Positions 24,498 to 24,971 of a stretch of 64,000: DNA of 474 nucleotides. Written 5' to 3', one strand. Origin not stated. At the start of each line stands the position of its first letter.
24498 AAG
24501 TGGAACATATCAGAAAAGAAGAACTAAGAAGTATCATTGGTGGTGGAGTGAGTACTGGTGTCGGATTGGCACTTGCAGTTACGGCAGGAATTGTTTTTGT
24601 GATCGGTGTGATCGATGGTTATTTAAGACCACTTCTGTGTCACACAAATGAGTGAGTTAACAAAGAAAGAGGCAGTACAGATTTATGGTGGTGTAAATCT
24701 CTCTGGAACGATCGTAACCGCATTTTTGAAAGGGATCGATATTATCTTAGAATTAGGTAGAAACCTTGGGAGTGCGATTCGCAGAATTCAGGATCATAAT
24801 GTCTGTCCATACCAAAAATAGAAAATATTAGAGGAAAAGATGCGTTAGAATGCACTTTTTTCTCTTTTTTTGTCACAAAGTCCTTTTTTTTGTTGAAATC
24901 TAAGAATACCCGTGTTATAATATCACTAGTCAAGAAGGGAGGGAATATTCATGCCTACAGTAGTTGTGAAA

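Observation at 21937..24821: Compact double-glycine two-peptide bacteriocin locus between rsmD and rpsU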

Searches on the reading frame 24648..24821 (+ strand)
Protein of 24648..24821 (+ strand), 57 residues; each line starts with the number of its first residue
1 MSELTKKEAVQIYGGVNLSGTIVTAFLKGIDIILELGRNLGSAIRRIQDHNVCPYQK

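Call 3: search_protein_families(library=pfam, proteins=[window:24648-24821:+], max_evalue=1)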
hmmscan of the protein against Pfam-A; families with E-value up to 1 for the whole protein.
window:24648-24821:+ (57 aa): 1 family
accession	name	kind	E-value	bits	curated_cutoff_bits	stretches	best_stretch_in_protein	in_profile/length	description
PF22403.1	DUF6981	-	0.15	12.5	26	1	7-36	5-34/84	Domain of unknown function (DUF6981)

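Call 4: search_protein_families(library=ncbifam, proteins=[window:24648-24821:+], max_evalue=1)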
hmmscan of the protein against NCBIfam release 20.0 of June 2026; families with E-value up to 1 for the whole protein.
window:24648-24821:+ (57 aa): 0 families

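Call 12: find_homologous_proteins(query=window:24648-24818:+, max_evalue=10)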
Query seq(57 aa) (57 aa): 7 proteins with E <= 10 among 7 candidates.
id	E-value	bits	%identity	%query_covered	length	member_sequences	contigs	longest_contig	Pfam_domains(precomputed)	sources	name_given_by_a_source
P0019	3.2e-29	116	100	100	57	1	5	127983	-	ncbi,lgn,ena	-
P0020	1.2e-28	114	98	100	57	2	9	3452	-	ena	-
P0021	1.7e-28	114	96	100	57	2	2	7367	-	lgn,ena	-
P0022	3.9e-26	106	89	100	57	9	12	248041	-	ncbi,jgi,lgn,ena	-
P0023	7.7e-26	106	91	100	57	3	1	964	-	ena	-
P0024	5.9e-25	103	88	100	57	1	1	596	-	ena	-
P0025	8.6e-9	52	50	98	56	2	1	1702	-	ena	-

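Call 16: find_encoding_contigs(protein=P0025, flank=10000, max_places=4)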
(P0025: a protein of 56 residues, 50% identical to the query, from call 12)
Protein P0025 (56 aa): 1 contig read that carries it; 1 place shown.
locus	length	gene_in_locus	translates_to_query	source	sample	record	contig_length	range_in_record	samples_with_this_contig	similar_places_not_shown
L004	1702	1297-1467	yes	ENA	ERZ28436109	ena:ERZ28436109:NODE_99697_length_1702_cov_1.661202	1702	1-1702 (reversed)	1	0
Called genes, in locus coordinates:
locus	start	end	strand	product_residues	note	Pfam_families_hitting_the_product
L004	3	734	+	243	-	?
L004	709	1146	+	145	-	-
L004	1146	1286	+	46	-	-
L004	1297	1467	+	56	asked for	-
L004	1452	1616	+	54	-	-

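Call 30: search_protein_families(library=pfam, proteins=[L004:709-1146:+, L004:1452-1616:+, L004:1146-1286:+, L004:1297-1467:+], max_evalue=10)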
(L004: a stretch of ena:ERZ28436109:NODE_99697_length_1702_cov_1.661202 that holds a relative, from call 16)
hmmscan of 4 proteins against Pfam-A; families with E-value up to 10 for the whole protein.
L004:709-1146:+ (145 aa): 3 families
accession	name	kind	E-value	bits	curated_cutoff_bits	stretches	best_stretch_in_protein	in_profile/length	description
PF22625.2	ECR1_N_2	-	0.0058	16.9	27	1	87-107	14-34/51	Exosome RNA binding protein RRP4 N-terminal domain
PF18915.5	DUF5667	-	0.035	15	27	1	38-106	6-73/99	Domain of unknown function (DUF5667)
PF09842.14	DUF2069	-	0.094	13.3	23.3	1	17-39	50-72/104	Predicted membrane protein (DUF2069)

L004:1452-1616:+ (54 aa): 1 family
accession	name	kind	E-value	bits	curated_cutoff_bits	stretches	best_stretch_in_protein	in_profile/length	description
PF03901.23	Glyco_transf_22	-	0.044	13.4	23.8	1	6-45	196-237/414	Alg9-like mannosyltransferase family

L004:1146-1286:+ (46 aa): 0 families

L004:1297-1467:+ (56 aa): 0 families

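Call 36: search_solved_structures(query=A4, max_evalue=10)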
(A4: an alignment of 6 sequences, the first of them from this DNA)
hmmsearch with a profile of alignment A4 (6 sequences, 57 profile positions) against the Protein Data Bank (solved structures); distinct sequences matched with E-value up to 10: 4.
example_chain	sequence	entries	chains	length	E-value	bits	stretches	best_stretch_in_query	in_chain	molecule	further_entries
9yac_D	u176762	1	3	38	0.42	13.6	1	34-51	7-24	Fusion glycoprotein F1 C-terminal heptad repeat (HR2)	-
9hjm_H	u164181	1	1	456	0.84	12.6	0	13-30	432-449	DUF6242 domain-containing protein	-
3qxz_A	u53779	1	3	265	0.86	12.6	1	34-50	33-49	enoyl-CoA hydratase/isomerase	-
7s5j_B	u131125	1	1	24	0.97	12.4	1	2-19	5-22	CtA peptide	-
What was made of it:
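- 24648..24821 (+): Peptide 2 precursor, 57 aa. Its ATG overlaps the stop of peptide 1 (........). Leader 24648-24692 (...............). Mature peptide 24693-24818, 42 aa, amphipathic, net charge +2, with the core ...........-x6-C. No Pfam, NCBIfam or PDB family (calls 3, 4, 36).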

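Call 37: find_related_loci(query=A4, collection=metagenome_contigs, flank=8000)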
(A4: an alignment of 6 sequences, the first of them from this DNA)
Query A4 (57 aa) in metagenome_contigs; peptide patterns used: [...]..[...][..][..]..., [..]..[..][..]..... (x = any residue, [..] = any of these).
398 stretches matched a pattern; 38 encode a relative of the query (tblastn E <= 1e-3); 38 distinct loci.
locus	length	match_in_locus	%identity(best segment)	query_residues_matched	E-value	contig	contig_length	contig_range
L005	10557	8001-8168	89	1-56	1e-31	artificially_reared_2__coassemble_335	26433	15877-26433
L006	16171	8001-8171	47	1-57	2e-16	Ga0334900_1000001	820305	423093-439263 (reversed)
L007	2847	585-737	58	3-54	7e-16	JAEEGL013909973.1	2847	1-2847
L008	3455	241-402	53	1-55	1e-15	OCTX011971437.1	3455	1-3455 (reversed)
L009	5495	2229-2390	53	1-55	1e-15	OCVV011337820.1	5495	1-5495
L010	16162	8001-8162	53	1-55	1e-15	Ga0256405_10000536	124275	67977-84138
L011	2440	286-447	53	3-57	1e-15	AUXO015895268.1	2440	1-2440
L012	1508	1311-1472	48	1-54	1e-15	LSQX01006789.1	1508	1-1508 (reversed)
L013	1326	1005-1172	48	1-55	1e-15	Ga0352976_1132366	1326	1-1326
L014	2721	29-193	44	1-55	1e-14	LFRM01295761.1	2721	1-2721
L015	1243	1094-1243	55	3-53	5e-14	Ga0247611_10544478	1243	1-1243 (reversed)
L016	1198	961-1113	47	4-54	1e-13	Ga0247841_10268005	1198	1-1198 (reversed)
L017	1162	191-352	41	1-54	2e-13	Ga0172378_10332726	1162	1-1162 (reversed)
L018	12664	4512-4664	53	3-53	4e-13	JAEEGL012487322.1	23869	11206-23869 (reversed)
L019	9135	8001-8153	43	4-54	9e-13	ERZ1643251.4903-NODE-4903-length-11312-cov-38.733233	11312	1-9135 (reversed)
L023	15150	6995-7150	45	3-55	5e-12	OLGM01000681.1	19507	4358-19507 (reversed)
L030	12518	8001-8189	47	1-55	1e-10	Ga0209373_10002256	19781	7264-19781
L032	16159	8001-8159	41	1-54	2e-10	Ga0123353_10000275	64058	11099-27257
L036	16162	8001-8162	39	1-54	2e-10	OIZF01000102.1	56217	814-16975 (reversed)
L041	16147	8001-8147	38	4-53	7e-9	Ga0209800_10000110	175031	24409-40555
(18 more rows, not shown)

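Call 50: search_protein_representatives(alignment_id=A5)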
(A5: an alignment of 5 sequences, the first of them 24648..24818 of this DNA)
Query: 5 sequences, 57 profile positions. Proteins with E-value up to 0.001 (for the whole library): 279; up to 1e-10: 27; up to 1e-30: 0. The best 150 are listed.
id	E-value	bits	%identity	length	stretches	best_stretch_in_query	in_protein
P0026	2.3e-20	88.1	-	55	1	1-54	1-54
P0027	8.5e-16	73.5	-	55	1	1-54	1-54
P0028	1.9e-15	72.4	-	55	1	3-54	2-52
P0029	2.8e-15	71.8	-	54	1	3-54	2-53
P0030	6.5e-15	70.7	-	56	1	1-54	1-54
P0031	1.1e-13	66.7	-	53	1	4-55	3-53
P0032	5.5e-13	64.5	-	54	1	1-55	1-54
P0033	8.4e-13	63.9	-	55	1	1-54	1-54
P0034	1.1e-12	63.6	-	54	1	1-54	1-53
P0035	2.6e-12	62.3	-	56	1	1-54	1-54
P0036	2.8e-12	62.2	-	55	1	1-54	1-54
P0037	3.2e-12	62.0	-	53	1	1-53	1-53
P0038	3.4e-12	62.0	-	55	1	1-54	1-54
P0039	4.0e-12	61.7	-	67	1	1-55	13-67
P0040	4.8e-12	61.5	-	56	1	1-55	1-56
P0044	2.0e-11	59.5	-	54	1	1-54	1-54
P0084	1.1e-08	50.7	-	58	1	7-51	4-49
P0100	3.1e-08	49.3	-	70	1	1-54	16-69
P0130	1.4e-07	47.2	-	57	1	1-54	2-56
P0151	5.2e-07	45.4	-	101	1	4-53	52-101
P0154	6.1e-07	45.1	-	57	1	1-47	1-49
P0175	2.2e-06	43.4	-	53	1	5-54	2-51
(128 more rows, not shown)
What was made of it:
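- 24648..24821 (+): Family of 279 clusters (call 50).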

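Call 52: list_cluster_members(proteins=[P0026, P0031, P0035, P0039, P0044, P0084, P0100, P0130, P0154, P0175])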
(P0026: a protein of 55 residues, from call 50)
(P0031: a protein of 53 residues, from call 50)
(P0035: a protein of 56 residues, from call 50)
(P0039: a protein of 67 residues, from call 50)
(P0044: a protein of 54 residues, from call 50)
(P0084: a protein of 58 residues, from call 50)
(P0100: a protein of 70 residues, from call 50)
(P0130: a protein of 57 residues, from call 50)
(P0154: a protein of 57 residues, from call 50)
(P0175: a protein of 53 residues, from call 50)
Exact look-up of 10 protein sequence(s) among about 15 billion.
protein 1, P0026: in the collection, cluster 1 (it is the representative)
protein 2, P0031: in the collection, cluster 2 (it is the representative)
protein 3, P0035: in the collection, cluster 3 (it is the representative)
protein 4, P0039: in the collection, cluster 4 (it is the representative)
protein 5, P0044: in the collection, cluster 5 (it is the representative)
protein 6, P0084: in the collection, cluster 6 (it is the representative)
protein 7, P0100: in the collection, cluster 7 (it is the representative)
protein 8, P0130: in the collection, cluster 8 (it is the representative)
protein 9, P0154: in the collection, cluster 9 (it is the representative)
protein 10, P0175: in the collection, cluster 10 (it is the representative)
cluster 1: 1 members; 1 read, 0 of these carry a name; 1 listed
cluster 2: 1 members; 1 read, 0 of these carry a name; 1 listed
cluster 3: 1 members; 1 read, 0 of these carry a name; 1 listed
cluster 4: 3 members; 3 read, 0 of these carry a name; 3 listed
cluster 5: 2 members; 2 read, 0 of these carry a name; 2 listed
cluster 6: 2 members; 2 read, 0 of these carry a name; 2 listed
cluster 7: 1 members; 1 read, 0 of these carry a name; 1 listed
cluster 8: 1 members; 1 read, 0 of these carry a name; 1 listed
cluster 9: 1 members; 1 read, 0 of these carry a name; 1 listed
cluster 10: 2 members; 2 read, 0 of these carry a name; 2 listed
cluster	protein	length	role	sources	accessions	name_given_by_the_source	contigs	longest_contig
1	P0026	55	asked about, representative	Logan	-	-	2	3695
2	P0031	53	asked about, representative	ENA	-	-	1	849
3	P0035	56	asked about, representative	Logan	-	-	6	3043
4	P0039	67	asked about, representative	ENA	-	-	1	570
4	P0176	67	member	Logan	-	-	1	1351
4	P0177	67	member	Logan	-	-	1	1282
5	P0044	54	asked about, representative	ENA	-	-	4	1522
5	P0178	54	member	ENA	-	-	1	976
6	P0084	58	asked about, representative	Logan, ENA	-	-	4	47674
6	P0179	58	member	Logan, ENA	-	-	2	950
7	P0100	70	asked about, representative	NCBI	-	-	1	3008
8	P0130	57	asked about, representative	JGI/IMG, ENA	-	-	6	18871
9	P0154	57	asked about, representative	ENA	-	-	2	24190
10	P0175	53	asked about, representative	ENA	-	-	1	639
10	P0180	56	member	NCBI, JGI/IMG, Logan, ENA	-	-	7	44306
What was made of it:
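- Tried and rejected: Taxon names for distant peptide 2 clusters: none available (call 52).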

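Call 73: search_protein_families(library=ncbifam, alignment_id=A9, max_evalue=0.1)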
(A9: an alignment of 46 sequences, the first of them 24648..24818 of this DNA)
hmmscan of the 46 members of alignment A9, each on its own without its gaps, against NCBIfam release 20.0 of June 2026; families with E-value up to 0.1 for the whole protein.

A. member 1, window:24648-24818:+ (57 aa): 0 families

B. families by the number of members that match (of 46 scanned): 20 families
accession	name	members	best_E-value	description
TIGR03949.1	bact_IIb_cerein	13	1.7e-05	class IIb bacteriocin, lactobin A/cerein 7B family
TIGR01847.1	bacteriocin_sig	11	0.0042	bacteriocin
NF038034.1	lactGbeta_entB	6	0.00027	lactococcin G-beta/enterocin 1071B family bacteriocin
NF038035.1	lactGalph_entA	6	0.0004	lactococcin G-alpha/enterocin 1071A family bacteriocin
NF047798.1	leader_Chryseo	3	0.0032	bacteriocin-like protein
NF009381.0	PRK12740.1-5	3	0.0087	elongation factor G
TIGR03893.1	lant_SP_1948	2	0.012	lichenicidin A2 family type 2 lantibiotic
NF045747.1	MPN313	1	0.00078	MPN313 family protein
NF058620.1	EFG2_Bacteroid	1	0.0087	elongation factor G2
NF041049.1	thio_trans_TsuA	1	0.012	thiosulfate utilization transporter TsuA/YeeE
NF004983.0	PRK06366.1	1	0.019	acetyl-CoA C-acetyltransferase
NF033772.1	pheromone_VP1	1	0.041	peptide pheromone VP1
NF005062.0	PRK06475.1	1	0.041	FAD-binding protein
NF033456.1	RiPP_CCRG-2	1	0.055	CCRG-2 family RiPP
NF033214.1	ComC_Streptocco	1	0.059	competence-stimulating peptide ComC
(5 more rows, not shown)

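Call 74: search_protein_families(library=pfam, alignment_id=A9, max_evalue=0.1)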
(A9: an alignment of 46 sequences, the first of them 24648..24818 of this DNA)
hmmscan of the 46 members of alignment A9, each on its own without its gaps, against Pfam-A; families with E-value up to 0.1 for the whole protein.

A. member 1, window:24648-24818:+ (57 aa): 0 families

B. families by the number of members that match (of 46 scanned): 9 families
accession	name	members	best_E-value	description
PF10439.15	Bacteriocin_IIc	9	0.0031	Bacteriocin class II with double-glycine leader peptide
PF16934.11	Mersacidin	2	0.046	Two-component Enterococcus faecalis cytolysin (EFC)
PF02416.21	TatA_B_E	2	0.081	mttA/Hcf106 family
PF12643.12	MazG-like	1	0.0049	MazG-like family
PF13153.11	DUF3985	1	0.017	Protein of unknown function (DUF3985)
PF03764.24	EFG_IV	1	0.047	Elongation factor G, domain IV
PF04604.19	L_biotic_typeA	1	0.052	Type-A lantibiotic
PF24612.2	Ig_TgrO1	1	0.074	TgrO1-like, immunoglobulin-like domain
PF03047.20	ComC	1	0.092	COMC family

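Call 80: predict_structure(protein=P0151)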
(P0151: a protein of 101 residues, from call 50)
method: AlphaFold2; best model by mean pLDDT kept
length: 101 residues; sequences in the alignment: 1
mean_pLDDT: 66.7   pTM: 0.47
mean pLDDT of the five models: 66.7, 62.8, 62.1, 55.8, 40.5
residues with pLDDT >= 90: 0; 70-90: 46; 50-70: 39; < 50: 16
segments of 3 or more residues with pLDDT < 50: 44-51
pLDDT, mean of each block of 10 residues (from residue 1): 50 60 80 80 47 53 64 80 86 70 42
secondary structure, 60 per line:
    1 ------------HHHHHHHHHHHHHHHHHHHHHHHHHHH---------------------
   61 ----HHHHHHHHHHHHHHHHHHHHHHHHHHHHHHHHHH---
elements in order: H13-39 H65-98
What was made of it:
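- Two long helices in the AF2 model of a natural fusion (call 80).
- Tried and rejected: The model gives two confident helices but no accessible contacts, so Cys-Cys proximity could not be judged (call 80).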

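Call 82: search_protein_families(library=pfam, proteins=[L012:597-1283:+, L030:7568-8020:+, L010:6288-7970:+, L041:6983-7753:+, L010:8368-9207:+], max_evalue=0.01)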
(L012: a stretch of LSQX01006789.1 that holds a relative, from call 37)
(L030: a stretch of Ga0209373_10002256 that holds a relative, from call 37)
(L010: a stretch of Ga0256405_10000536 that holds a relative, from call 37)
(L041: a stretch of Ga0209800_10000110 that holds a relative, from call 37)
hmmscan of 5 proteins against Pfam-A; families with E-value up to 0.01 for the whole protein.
L012:597-1283:+ (228 aa): 10 families
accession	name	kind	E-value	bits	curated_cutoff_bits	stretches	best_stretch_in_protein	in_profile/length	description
PF08241.18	Methyltransf_11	-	4.2e-18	66.2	21.2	1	62-154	2-94/95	Methyltransferase domain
PF13649.12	Methyltransf_25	-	7.5e-16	59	27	1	61-151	2-97/97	Methyltransferase domain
PF13847.12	Methyltransf_31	-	4.4e-10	39.8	27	1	59-164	6-119/145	Methyltransferase domain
PF08242.18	Methyltransf_12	-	1.5e-08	35.7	30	1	61-153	1-98/98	Methyltransferase domain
PF13489.12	Methyltransf_23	-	2.3e-08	34.4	27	1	44-205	9-162/164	Methyltransferase domain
PF03848.20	TehB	-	4.1e-06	26.8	20.4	1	52-107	26-81/193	Tellurite resistance protein TehB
PF03141.22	Methyltransf_29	-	4.5e-06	26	23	1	59-165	120-227/506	Putative S-adenosyl-L-methionine-dependent methyltransferase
PF01209.24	Ubie_methyltran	-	2.2e-05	24.4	20.1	1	42-154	33-150/233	ubiE/COQ5 methyltransferase family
PF01728.25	FtsJ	-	0.0001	22.7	24.1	1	49-138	16-116/181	FtsJ-like methyltransferase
PF05175.20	MTS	-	0.0014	18.8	23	1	53-154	28-137/170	Methyltransferase small domain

L030:7568-8020:+ (150 aa): 0 families

L010:6288-7970:+ (560 aa): 3 families
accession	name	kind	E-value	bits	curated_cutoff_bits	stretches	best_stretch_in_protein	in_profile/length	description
PF00239.26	Resolvase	-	1.6e-31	109.8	23.3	1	29-176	2-144/145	Resolvase, N terminal domain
PF07508.19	Recombinase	-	2.1e-21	76.5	21.1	1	199-306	1-101/102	Recombinase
PF13408.12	Zn_ribbon_recom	-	2.6e-09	37.7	25.3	1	327-391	2-54/58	Recombinase zinc beta ribbon domain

L041:6983-7753:+ (256 aa): 8 families
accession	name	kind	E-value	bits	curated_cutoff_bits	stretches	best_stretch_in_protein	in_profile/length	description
PF01476.26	LysM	-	3.8e-31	107.2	20.9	2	153-196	1-43/43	LysM domain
PF23473.1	LysM3_LYK4_5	-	2.8e-11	43.8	29.3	2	152-188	4-40/48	LYK4/5 LysM3 domain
PF05257.22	CHAP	-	8.2e-10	39.5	26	1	28-100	4-68/81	CHAP domain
PF00877.26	NLPC_P60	-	5.7e-06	26.7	23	1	34-111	15-83/105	NlpC/P60 family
PF23577.1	LysM_RLK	-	3.3e-05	24.3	27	0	152-180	2-30/44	LysM domain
PF23472.1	LysM2_CERK1_LYK3_4_5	-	3.6e-05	24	27.4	0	152-196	7-54/56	LYK3/4/5 LysM2 domain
PF13518.12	HTH_28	-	0.00078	19.9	25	0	157-176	11-30/52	Helix-turn-helix domain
PF23457.1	LysM2_NFP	-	0.005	17.3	36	0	152-196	7-54/56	NFP LysM2 domain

L010:8368-9207:+ (279 aa): 2 families
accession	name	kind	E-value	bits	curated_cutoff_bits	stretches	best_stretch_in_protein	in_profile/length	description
PF02498.22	Bro-N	-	1.9e-09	38.4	25.6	1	15-111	2-93/96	BRO family, N-terminal domain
PF08163.18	DNAPKcs_CC3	-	0.0037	16.7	28.9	1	155-266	14-123/389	DNA-dependent protein kinase catalytic subunit, CC3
